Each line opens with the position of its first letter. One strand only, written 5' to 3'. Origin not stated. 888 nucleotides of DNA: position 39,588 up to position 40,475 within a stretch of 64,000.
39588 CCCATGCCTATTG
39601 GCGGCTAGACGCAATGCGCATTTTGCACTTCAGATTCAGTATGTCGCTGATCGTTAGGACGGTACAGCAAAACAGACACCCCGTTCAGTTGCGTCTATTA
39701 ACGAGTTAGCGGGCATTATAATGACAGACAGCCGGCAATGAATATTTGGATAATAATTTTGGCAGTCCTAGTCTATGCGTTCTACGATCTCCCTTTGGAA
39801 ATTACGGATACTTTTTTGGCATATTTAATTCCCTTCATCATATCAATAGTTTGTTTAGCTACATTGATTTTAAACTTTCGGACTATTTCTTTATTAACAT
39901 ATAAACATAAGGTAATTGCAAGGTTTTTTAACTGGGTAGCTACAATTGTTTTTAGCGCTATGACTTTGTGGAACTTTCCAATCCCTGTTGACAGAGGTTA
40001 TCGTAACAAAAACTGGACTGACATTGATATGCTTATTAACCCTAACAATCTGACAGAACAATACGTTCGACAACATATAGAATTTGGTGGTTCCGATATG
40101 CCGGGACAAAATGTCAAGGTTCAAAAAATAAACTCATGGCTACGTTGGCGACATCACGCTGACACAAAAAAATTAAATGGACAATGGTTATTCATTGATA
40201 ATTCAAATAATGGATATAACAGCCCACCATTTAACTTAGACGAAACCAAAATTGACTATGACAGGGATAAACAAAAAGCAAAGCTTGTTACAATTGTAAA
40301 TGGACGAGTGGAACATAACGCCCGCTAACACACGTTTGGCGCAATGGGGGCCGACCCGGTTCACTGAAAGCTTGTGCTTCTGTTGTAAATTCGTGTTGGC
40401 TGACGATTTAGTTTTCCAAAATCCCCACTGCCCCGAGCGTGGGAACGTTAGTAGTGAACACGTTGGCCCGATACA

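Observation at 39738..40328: AT-rich 196-aa membrane protein of unknown function next to toxin-antitoxin genes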

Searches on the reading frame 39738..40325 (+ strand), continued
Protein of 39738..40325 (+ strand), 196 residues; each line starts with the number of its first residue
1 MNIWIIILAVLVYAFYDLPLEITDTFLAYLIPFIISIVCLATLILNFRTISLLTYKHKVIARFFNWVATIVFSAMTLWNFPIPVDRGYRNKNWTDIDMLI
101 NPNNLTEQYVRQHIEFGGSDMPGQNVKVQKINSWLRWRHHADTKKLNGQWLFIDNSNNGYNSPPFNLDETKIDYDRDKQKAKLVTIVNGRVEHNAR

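Call 79: fold_search(model_id=the predicted structure, library=viral)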
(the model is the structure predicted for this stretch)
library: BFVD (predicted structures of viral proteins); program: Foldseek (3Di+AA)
matches with E <= 10: 168; with E <= 0.001: 0
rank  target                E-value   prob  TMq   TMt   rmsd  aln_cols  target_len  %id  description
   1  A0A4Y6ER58            1.1e-01  0.28  0.28  0.26  11.0       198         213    8  Membrane protein [Porcine deltacoronavirus]
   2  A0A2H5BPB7            1.3e-01  0.09  0.09  0.04  10.3        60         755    8  Tail spike protein [Salmonella phage Mutine]
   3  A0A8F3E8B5            1.6e-01  0.35  0.24  0.32  16.3       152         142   10  (no name in the UniProt tables at hand)
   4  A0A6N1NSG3            2.2e-01  0.13  0.16  0.27   7.0        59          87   15  TonB box-like protein [Tupanvirus deep ocean]
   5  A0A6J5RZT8            2.5e-01  0.08  0.14  0.17   9.9        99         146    8  Uncharacterized protein [uncultured Caudovirales phage]
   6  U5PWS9                3.2e-01  0.21  0.16  0.24   6.9        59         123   10  Uncharacterized protein [Bacillus phage Slash]
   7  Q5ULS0                3.6e-01  0.10  0.19  0.20  18.4       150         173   11  Orf44 [Lactobacillus phage LP65]
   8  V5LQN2                3.6e-01  0.07  0.14  0.04  14.2       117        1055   11  (no name in the UniProt tables at hand)
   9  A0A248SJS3            3.6e-01  0.05  0.16  0.17  12.2       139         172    9  (no name in the UniProt tables at hand)
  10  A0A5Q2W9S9            4.1e-01  0.15  0.24  0.27  16.1       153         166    4  (no name in the UniProt tables at hand)
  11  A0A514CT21            4.1e-01  0.06  0.16  0.08  15.8       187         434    8  Uncharacterized protein [Achromobacter phage Motura]
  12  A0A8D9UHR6            4.4e-01  0.14  0.23  0.34  11.8       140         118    9  Uncharacterized protein [Bacteriophage sp.]
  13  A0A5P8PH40            4.4e-01  0.02  0.10  0.11  13.6       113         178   16  Uncharacterized protein [Serratia phage Muldoon]
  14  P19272                5.3e-01  0.12  0.22  0.26  13.0       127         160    8  Coat protein TP3 [Thermoproteus tenax virus 1 (strain KRA1)]
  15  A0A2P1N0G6            5.3e-01  0.07  0.12  0.24   6.9        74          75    7  (no name in the UniProt tables at hand)
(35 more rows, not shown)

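Call 97: search_protein_families(library=pfam, proteins=[L011:35-2137:+, L011:3464-5467:+, L011:6032-6739:+, L011:7488-8072:+, L011:8258-8926:+, L011:11039-11797:+, L011:14044-14985:+, L011:16176-17459:-, L011:18993-20147:-, L011:12472-13998:-], max_evalue=0.01)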
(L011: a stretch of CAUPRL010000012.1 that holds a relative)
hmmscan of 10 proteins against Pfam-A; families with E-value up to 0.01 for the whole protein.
L011:35-2137:+ (700 aa): 3 families
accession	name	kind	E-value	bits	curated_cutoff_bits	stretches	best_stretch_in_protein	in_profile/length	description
PF00873.25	ACR_tran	-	2.5e-97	327.2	28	1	6-691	353-1019/1021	AcrB/AcrD/AcrF family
PF02355.23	SecD_SecF_C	-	1.5e-06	28.2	20.5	1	23-137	69-185/189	Protein export membrane protein SecD/SecF, C-terminal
PF03176.21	MMPL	-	1.1e-05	25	20.5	1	13-138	176-298/333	MMPL family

L011:3464-5467:+ (667 aa): 4 families
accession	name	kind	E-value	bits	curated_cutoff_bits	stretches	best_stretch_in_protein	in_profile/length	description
PF00676.26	E1_dh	-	1.2e-67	228.4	22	1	28-322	3-298/300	Dehydrogenase E1 component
PF02779.29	Transket_pyr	-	1.5e-36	126.1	27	1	350-522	3-173/174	Transketolase, pyrimidine binding domain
PF02780.25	Transketolase_C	-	5.7e-33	113.9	25.9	1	538-654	1-120/124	Transketolase, C-terminal domain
PF13292.11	DXP_synthase_N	-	0.00056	19.7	21.2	1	126-192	110-176/274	1-deoxy-D-xylulose-5-phosphate synthase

L011:6032-6739:+ (235 aa): 1 family
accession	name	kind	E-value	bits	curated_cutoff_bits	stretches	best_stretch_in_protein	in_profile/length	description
PF04536.20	TPM_phosphatase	-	2.7e-20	73.1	22.1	1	113-229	6-121/125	TPM domain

L011:7488-8072:+ (194 aa): 0 families

L011:8258-8926:+ (222 aa): 0 families

L011:11039-11797:+ (252 aa): 0 families

L011:14044-14985:+ (313 aa): 1 family
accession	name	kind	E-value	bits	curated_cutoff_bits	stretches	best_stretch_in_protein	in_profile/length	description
PF00756.26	Esterase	-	0.0023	18.2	22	1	60-245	6-196/251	Putative esterase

L011:16176-17459:- (427 aa): 0 families

L011:18993-20147:- (384 aa): 0 families

L011:12472-13998:- (508 aa): 2 families
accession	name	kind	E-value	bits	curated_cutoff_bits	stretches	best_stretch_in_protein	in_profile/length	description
PF00155.27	Aminotran_1_2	-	3.9e-16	59.6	19.7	1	177-472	37-338/361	Aminotransferase class I and II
PF00392.27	GntR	-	7.1e-07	29.2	27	1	33-94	3-64/64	Bacterial regulatory proteins, gntR family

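Call 98: search_protein_families(library=pfam, proteins=[L005:1064-1774:+, L005:2670-3221:+, L005:3401-4042:+, L005:4229-4774:+, L008:872-1282:+, L008:1493-1789:+, L024:905-1846:+, L024:1982-3604:+, L024:3601-4428:+], max_evalue=0.01)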
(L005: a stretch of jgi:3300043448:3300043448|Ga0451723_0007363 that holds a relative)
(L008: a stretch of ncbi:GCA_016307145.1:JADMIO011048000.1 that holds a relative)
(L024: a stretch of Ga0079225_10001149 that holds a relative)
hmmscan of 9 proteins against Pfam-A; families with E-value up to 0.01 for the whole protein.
L005:1064-1774:+ (236 aa): 0 families

L005:2670-3221:+ (183 aa): 0 families

L005:3401-4042:+ (213 aa): 0 families

L005:4229-4774:+ (181 aa): 2 families
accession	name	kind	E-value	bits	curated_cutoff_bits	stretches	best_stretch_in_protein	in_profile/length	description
PF13229.12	Beta_helix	-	2.2e-05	24.6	25.9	0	87-145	11-68/158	Right handed beta helix region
PF13576.12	Pentapeptide_3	-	0.00027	21.5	27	0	60-101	4-45/48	Pentapeptide repeats (9 copies)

L008:872-1282:+ (136 aa): 0 families

L008:1493-1789:+ (98 aa): 0 families

L024:905-1846:+ (313 aa): 0 families

L024:1982-3604:+ (540 aa): 0 families

L024:3601-4428:+ (275 aa): 10 families
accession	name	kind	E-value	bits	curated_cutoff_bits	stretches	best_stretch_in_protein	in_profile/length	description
PF07719.23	TPR_2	-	1.9e-11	43.6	27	1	59-88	1-30/34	Tetratricopeptide repeat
PF13181.12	TPR_8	-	1.2e-09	38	25.7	1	60-90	2-32/34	Tetratricopeptide repeat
PF00515.34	TPR_1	-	1.8e-09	37.4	27.8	1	59-87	1-29/34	Tetratricopeptide repeat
PF13432.12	TPR_16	-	8.5e-08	33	32.7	1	27-87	2-59/65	Tetratricopeptide repeat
PF13424.12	TPR_12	-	1.7e-06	28.6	30.1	0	33-87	14-73/77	Tetratricopeptide repeat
PF12895.13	ANAPC3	-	5e-05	23.9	27.2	1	15-84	16-81/82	Anaphase-promoting complex, cyclosome, subunit 3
PF13174.12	TPR_6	-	0.00014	22.8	26.3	0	61-87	2-28/33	Tetratricopeptide repeat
PF19867.5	DUF6340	-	0.00039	20.1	26.4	1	22-69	207-254/258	Family of unknown function (DUF6340)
PF07720.18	TPR_3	-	0.0012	19.4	20.7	0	120-136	11-27/34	Tetratricopeptide repeat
PF14559.12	TPR_19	-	0.0044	17.8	25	0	33-91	2-57/68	Tetratricopeptide repeat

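Call 99: find_related_loci(query=A1, collection=viral_contigs, flank=8000)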
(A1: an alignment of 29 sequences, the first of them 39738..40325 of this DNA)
Query A1 (196 aa) in viral_contigs; peptide patterns used: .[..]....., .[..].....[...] (x = any residue, [..] = any of these).
119 stretches matched a pattern, but none encodes a relative of the query by tblastn (E <= 1e-3).

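Call 100: search_dna_similar(query=window:39738-40325:+, collection=plasmids, mode=protein, max_evalue=0.001)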
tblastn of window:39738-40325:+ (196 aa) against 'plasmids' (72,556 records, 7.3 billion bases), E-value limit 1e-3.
No match.

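Call 101: search_dna_similar(query=window:39738-40325:+, collection=phages, mode=protein, max_evalue=0.001)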
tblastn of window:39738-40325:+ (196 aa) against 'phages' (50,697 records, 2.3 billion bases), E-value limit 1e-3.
No match.

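Call 102: search_protein_families(library=pfam, proteins=[P0036, P0037, P0038, P0039, P0041, P0042, P0043, P0044], max_evalue=1)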
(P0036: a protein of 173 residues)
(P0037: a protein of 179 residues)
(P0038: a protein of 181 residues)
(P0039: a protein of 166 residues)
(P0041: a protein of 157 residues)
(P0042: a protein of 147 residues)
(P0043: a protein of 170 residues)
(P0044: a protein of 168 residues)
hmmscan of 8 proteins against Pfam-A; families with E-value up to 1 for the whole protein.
P0036 (173 aa): 3 families
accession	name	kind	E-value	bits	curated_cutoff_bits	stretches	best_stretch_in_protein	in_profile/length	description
PF15444.11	TMEM247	-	0.044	14.3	27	1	56-93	152-189/206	Transmembrane protein 247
PF04123.18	DUF373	-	0.099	12.5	28.3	1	9-100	161-247/335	Domain of unknown function (DUF373)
PF13571.11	DUF4133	-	0.43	11.4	25.2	0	73-114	48-89/91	Domain of unknown function (DUF4133)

P0037 (179 aa): 0 families

P0038 (181 aa): 1 family
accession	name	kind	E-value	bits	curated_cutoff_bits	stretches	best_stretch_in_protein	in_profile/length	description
PF12036.14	DUF3522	-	0.16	12.5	29.3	1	9-95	101-182/188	Protein of unknown function (DUF3522)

P0039 (166 aa): 0 families

P0041 (157 aa): 4 families
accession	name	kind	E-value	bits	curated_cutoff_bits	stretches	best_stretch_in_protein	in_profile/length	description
PF05738.19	Cna_B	-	0.21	12.5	22.3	1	93-127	42-75/87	Cna protein B-type domain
PF13346.12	ABC2_membrane_5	-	0.22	11.5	25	1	7-91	118-200/205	ABC-2 family transporter protein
PF03073.20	TspO_MBR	-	0.23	11.6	24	1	7-80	38-115/145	TspO/MBR family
PF13664.11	DUF4149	-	0.89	10.3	24.6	1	1-52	34-84/102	Domain of unknown function (DUF4149)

P0042 (147 aa): 5 families
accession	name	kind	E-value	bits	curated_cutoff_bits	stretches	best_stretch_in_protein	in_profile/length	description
PF00375.23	SDF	-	0.0022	17.5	27.9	1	36-96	34-94/387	Sodium:dicarboxylate symporter family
PF09446.15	VMA21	-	0.027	15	29.5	1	39-75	11-51/64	VMA21-like domain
PF09773.14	Meckelin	-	0.039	12.4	25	1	26-85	344-402/825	Meckelin (Transmembrane protein 67)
PF01566.24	Nramp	-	0.53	9.7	29.8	1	36-81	87-134/357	Natural resistance-associated macrophage protein-like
PF04277.18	OAD_gamma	-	0.6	11.3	27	1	65-89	6-30/76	Oxaloacetate decarboxylase, gamma chain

P0043 (170 aa): 3 families
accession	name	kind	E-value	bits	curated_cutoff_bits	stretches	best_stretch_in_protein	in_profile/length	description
PF17170.10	DUF5128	-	0.009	15.7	22.9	1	94-169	156-228/321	6-bladed beta-propeller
PF00335.26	Tetraspanin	-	0.078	13.1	32.1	1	5-91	10-103/225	Tetraspanin family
PF12794.12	MscS_TM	-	0.97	8.7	28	0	6-87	130-217/339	Mechanosensitive ion channel inner membrane domain 1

P0044 (168 aa): 1 family
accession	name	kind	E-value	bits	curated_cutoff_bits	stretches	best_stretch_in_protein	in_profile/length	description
PF12725.13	DUF3810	-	0.016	15.1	28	1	8-110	5-102/311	Protein of unknown function (DUF3810)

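Call 109: find_encoding_contigs(protein=P0018, flank=10000, max_places=2)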
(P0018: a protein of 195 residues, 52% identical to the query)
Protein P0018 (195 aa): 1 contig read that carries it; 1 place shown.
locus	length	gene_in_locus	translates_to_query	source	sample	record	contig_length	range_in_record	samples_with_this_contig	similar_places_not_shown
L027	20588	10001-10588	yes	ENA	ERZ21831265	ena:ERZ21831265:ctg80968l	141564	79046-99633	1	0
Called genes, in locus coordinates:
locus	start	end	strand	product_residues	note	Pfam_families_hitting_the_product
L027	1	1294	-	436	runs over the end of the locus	PF00078:RVT_1, PF08388:GIIM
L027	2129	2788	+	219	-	-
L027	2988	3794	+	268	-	-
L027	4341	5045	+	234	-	-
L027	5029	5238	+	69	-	-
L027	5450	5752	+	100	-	-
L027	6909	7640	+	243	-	PF13646:HEAT_2, PF03130:HEAT_PBS (faint)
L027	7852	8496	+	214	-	-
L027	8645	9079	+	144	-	-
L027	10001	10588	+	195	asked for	-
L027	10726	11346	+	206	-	-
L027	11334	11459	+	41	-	-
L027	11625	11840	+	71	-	-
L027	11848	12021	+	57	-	-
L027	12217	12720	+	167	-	PF12975:DUF3859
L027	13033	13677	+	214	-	-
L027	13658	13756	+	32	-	-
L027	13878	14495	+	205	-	-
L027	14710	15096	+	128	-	-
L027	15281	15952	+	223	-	-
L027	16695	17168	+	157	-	-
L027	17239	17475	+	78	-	-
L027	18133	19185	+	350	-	-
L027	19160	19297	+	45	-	-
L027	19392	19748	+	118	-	PF25023:TEN_YD-shell (weak), PF05593:RHS_repeat (faint)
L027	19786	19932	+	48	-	-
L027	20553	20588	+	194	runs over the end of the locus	-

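Call 110: find_encoding_contigs(protein=P0010, flank=10000, max_places=2)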
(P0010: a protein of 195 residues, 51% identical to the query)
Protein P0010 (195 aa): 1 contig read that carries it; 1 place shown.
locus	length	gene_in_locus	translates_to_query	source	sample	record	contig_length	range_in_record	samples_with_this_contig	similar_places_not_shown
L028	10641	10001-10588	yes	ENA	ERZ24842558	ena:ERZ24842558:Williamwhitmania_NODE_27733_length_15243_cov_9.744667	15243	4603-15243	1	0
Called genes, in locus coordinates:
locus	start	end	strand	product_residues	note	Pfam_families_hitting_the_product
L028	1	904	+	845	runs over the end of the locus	PF00690:Cation_ATPase_N, PF00122:E1-E2_ATPase, PF00702:Hydrolase, PF13246:Cation_ATPase, PF08282:Hydrolase_3 (faint), PF00689:Cation_ATPase_C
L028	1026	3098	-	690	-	PF00999:Na_H_Exchanger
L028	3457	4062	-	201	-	PF13505:OMP_b-brl, PF13568:OMP_b-brl_2 (faint)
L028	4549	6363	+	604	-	PF23952:LRR_EndoS (faint), PF12799:LRR_4 (faint), PF18998:Flg_new_2, PF18962:Por_Secre_tail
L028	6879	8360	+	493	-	-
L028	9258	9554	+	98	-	-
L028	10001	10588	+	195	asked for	-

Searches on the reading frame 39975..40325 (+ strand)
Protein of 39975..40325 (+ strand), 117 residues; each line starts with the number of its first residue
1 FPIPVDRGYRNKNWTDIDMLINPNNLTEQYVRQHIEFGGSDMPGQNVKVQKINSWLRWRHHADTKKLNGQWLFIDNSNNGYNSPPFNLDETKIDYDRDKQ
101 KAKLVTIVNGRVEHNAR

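Call 32: predict_structure(alignment_id=A2)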
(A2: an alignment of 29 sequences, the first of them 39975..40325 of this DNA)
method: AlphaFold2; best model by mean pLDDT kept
length: 117 residues; sequences in the alignment: 29
mean_pLDDT: 66.5   pTM: 0.64
mean pLDDT of the five models: 66.5, 65.8, 55.5, 55.0, 53.6
residues with pLDDT >= 90: 11; 70-90: 44; 50-70: 39; < 50: 23
segments of 3 or more residues with pLDDT < 50: 1-12, 51-56, 58-60
pLDDT, mean of each block of 10 residues (from residue 1): 36 71 87 64 56 43 74 79 54 83 88 63
secondary structure, 60 per line:
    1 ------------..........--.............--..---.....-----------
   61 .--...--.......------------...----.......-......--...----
elements in order: E13-22 E25-37 E45-49 E69-75 H95-101 E103-108 E111-113
